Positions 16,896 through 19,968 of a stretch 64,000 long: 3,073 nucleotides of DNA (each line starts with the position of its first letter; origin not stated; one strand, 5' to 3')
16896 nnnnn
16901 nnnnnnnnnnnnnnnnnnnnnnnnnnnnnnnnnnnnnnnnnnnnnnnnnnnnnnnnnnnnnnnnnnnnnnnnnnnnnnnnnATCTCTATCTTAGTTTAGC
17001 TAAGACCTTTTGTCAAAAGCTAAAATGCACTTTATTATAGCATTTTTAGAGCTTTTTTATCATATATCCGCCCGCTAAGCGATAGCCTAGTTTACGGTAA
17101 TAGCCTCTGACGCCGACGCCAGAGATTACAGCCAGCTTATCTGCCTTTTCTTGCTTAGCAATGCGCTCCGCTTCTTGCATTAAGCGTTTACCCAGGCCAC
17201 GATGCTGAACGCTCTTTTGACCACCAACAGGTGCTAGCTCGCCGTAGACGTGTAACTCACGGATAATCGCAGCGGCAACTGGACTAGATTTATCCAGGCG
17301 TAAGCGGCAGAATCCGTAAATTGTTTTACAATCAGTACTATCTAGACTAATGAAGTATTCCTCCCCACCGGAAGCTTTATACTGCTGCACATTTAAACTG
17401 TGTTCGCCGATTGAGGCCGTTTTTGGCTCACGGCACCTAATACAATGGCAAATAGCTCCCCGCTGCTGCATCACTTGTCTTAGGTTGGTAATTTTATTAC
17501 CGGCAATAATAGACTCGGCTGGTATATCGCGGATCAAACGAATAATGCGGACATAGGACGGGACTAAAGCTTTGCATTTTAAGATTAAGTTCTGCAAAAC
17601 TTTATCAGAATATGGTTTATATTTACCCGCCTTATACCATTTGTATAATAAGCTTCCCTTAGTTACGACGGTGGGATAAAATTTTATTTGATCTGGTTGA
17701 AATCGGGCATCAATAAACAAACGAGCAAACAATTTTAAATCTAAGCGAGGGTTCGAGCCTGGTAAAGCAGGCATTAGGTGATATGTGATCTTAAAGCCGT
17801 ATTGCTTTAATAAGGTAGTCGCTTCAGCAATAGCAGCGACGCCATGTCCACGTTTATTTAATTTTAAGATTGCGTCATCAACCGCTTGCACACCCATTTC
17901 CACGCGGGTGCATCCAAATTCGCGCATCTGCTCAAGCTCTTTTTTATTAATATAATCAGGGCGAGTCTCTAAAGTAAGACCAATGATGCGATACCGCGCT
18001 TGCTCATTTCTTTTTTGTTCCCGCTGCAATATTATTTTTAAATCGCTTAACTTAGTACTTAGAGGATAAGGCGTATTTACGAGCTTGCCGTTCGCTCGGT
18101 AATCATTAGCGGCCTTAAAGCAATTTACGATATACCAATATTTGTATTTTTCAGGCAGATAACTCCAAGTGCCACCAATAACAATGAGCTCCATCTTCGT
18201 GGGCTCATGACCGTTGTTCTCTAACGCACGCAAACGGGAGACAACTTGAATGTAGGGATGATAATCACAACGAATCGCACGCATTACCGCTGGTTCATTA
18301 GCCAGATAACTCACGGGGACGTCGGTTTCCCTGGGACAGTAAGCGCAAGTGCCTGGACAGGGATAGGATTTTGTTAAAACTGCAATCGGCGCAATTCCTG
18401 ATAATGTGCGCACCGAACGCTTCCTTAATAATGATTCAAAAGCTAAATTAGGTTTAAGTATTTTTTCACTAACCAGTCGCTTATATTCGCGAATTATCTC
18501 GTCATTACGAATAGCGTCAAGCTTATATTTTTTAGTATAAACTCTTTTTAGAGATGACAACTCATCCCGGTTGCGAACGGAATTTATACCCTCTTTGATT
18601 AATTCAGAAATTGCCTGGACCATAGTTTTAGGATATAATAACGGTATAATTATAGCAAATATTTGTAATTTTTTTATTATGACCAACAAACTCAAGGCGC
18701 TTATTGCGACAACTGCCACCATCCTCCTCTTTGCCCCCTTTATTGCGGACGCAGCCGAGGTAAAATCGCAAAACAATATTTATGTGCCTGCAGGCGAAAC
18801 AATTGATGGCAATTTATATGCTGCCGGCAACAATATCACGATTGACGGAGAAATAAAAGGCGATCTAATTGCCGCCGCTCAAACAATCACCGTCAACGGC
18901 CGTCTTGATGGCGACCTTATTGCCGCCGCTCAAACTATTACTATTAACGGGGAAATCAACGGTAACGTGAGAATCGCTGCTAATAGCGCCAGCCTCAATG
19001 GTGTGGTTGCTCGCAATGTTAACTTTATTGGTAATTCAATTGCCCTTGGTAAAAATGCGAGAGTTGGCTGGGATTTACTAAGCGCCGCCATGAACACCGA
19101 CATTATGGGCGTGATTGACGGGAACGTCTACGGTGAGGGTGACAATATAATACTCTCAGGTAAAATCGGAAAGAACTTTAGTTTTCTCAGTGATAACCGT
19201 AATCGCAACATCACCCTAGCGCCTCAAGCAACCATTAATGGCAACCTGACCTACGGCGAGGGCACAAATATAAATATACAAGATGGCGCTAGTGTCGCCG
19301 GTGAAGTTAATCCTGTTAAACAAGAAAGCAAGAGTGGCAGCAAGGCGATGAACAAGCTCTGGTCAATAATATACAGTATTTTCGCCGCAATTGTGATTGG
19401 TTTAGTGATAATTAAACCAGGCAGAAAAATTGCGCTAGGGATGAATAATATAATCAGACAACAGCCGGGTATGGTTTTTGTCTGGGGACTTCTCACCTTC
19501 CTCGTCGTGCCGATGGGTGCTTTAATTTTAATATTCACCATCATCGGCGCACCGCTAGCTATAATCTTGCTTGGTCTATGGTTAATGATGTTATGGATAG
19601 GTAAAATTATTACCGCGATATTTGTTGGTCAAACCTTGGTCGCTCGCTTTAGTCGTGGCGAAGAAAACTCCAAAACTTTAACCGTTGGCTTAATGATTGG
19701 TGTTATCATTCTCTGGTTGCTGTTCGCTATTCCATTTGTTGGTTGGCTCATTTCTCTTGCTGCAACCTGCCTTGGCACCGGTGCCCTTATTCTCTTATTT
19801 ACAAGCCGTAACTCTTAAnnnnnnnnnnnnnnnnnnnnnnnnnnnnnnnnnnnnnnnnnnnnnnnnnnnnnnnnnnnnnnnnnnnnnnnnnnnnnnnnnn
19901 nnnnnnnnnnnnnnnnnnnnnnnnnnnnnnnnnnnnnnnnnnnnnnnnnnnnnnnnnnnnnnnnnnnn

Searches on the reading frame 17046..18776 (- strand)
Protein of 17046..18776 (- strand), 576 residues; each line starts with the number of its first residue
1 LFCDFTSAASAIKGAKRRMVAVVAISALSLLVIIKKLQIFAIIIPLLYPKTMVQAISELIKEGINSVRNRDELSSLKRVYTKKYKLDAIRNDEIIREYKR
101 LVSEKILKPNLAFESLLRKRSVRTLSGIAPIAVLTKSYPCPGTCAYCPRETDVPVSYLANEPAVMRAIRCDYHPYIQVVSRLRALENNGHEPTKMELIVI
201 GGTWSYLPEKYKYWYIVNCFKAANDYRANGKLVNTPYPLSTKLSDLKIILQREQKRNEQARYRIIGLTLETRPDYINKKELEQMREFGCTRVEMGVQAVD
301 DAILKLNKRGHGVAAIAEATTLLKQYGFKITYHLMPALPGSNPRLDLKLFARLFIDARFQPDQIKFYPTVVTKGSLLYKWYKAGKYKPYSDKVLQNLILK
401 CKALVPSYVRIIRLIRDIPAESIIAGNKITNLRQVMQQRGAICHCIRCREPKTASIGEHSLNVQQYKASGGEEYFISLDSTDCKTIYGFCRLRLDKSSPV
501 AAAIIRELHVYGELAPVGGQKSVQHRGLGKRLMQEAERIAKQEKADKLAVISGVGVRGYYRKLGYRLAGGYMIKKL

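Call 16: search_protein_families(library=pfam, proteins=[window:17046-18776:-], max_evalue=0.001)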
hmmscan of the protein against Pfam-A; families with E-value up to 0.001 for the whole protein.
window:17046-18776:- (576 aa): 5 families
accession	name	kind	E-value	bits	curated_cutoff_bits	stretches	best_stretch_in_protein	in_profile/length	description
PF16199.10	Radical_SAM_C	-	6e-21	74.8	31.9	1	361-436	1-79/85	Radical_SAM C-terminal domain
PF04055.27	Radical_SAM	-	5.4e-16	59.7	29.5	1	140-343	7-156/166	Radical SAM superfamily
PF00583.31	Acetyltransf_1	-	1.6e-07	32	20.7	1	493-565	38-116/116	Acetyltransferase (GNAT) family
PF13673.13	Acetyltransf_10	-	3.7e-05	24.2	23.6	1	521-567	61-109/128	Acetyltransferase (GNAT) domain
PF13508.13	Acetyltransf_7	-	4.7e-05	24.1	27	1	519-566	36-83/84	Acetyltransferase (GNAT) domain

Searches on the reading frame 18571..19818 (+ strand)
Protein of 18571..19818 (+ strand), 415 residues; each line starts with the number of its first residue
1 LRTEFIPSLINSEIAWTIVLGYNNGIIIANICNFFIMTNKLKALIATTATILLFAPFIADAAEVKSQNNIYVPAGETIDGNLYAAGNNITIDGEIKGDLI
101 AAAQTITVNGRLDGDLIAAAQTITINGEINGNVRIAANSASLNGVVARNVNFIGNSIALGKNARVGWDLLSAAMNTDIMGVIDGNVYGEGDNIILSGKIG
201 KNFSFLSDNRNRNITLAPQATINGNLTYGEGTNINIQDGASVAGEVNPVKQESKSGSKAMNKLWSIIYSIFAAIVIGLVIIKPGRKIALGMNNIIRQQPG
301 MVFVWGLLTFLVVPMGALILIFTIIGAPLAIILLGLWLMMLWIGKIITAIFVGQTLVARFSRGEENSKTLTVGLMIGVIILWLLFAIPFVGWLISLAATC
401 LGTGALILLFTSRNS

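Call 16: search_protein_families(library=pfam, proteins=[window:18571-19818:+], max_evalue=0.001)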
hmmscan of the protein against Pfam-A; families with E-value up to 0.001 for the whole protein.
window:18571-19818:+ (415 aa): 1 family
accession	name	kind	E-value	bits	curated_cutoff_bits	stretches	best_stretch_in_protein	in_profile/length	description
PF04519.19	Bactofilin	-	1.8e-09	38.2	27.9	1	73-143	4-77/98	Polymer-forming cytoskeletal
